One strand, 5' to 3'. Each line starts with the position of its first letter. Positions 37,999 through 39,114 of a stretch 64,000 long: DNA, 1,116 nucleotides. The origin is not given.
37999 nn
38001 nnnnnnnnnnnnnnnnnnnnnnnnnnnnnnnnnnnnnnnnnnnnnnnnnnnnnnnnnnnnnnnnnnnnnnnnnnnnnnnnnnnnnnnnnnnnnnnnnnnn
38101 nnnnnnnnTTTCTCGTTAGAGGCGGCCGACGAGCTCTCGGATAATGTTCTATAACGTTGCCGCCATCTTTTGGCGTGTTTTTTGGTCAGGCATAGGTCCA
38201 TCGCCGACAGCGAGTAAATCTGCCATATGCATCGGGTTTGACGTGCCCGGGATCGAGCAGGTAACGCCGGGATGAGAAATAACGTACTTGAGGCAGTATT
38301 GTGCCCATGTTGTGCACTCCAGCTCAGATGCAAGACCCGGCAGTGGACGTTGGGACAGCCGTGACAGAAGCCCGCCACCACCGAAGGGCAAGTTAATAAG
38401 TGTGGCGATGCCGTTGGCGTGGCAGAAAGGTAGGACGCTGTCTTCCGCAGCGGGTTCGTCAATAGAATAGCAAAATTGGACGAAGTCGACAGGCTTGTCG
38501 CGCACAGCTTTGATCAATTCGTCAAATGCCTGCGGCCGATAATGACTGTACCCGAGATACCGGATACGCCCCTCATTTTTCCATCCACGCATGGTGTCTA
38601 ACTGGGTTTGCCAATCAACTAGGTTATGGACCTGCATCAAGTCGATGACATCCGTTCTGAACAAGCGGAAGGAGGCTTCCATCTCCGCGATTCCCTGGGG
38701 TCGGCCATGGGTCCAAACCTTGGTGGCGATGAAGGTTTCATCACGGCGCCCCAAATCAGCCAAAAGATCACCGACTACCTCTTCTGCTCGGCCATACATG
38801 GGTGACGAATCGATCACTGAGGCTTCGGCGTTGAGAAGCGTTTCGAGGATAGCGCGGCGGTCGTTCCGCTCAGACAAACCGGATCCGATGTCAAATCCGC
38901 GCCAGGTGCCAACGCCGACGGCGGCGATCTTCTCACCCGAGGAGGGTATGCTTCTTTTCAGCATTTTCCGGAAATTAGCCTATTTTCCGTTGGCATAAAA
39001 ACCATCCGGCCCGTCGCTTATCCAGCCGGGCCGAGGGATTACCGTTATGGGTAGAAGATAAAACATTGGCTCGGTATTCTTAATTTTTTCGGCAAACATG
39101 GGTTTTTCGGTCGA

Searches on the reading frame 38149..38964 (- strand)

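Call 3: search_protein_families(library=pfam, proteins=[window:38149-38964:-], max_evalue=0.01)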
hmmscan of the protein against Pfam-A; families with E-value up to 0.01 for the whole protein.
window:38149-38964:- (271 aa): 1 family
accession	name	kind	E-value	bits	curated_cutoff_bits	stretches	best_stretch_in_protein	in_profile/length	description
PF00248.27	Aldo_ket_red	-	7.2e-33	114.3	24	1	16-262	2-282/291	Aldo/keto reductase family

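Call 39: search_protein_families(library=ncbifam, proteins=[window:38149-38964:-], max_evalue=0.001)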
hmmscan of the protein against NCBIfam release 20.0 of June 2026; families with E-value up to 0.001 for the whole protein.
window:38149-38964:- (271 aa): 5 families
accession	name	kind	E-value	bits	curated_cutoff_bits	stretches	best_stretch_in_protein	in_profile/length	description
NF049922.1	MethglyxlRedYdjG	equivalog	7.9e-11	41.5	550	2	94-201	117-227/326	NADH-dependent methylglyoxal reductase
NF008598.0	PRK11565.1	equivalog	1.2e-07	31.1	425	1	10-158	12-156/275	2,5-didehydrogluconate reductase DkgA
NF008377.0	PRK11172.1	equivalog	1.7e-07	30.7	327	1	40-187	22-174/267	2,5-didehydrogluconate reductase DkgB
TIGR01293.1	Kv_beta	subfamily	8.4e-07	28.3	365.4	1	4-88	4-88/319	voltage-dependent potassium channel subunit beta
NF011432.0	PRK14863.1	equivalog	0.0003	20.5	244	0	31-141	29-143/292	bifunctional regulator KidO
